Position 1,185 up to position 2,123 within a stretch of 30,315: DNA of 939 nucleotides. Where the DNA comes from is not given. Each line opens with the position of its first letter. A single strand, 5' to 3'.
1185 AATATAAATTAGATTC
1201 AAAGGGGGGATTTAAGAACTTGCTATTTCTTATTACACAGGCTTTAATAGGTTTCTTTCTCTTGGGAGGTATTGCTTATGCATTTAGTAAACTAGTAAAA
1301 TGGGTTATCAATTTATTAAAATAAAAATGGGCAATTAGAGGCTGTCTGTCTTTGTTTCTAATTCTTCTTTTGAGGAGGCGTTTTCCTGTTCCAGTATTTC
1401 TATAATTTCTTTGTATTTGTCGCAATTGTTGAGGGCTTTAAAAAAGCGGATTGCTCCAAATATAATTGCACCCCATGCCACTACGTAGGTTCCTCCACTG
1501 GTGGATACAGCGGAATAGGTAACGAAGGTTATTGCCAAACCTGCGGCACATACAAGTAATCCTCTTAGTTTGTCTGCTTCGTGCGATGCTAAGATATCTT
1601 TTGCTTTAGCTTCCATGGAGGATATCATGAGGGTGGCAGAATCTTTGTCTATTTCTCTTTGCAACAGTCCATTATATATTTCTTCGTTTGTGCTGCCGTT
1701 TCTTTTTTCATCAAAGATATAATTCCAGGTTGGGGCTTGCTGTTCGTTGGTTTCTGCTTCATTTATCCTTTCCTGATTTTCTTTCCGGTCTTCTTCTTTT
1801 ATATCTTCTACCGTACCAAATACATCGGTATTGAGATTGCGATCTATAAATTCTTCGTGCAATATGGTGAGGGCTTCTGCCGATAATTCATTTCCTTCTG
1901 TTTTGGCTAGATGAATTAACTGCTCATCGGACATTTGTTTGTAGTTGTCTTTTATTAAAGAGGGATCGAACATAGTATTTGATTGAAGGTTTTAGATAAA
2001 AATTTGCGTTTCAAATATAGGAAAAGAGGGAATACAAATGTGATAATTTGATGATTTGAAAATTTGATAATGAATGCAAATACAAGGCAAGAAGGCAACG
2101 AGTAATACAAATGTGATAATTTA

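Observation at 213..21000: Combinatorial AATACA-delimited module arrays in nine intergenic regions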

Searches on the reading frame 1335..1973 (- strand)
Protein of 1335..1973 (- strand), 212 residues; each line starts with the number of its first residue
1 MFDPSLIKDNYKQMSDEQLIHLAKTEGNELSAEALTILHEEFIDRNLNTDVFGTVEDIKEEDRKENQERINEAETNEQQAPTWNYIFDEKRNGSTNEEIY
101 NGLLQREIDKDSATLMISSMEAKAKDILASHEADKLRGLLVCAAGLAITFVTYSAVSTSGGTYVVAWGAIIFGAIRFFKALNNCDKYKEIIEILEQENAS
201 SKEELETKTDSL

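Call 17: search_protein_families(library=pfam, proteins=[window:1335-1973:-])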
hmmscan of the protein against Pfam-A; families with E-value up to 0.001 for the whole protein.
window:1335-1973:- (212 aa): 0 families

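Call 38: find_encoding_contigs(protein=window:1335-1973:-, flank=3000, max_places=10)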
Protein window:1335-1973:- (212 aa): 6 contigs read that carry it; 1 place shown.
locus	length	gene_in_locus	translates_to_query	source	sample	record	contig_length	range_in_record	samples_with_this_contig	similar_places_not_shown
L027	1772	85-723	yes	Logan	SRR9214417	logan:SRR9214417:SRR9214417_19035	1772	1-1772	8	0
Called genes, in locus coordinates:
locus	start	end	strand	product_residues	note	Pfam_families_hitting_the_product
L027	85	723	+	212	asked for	-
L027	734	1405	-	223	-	-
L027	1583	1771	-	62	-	?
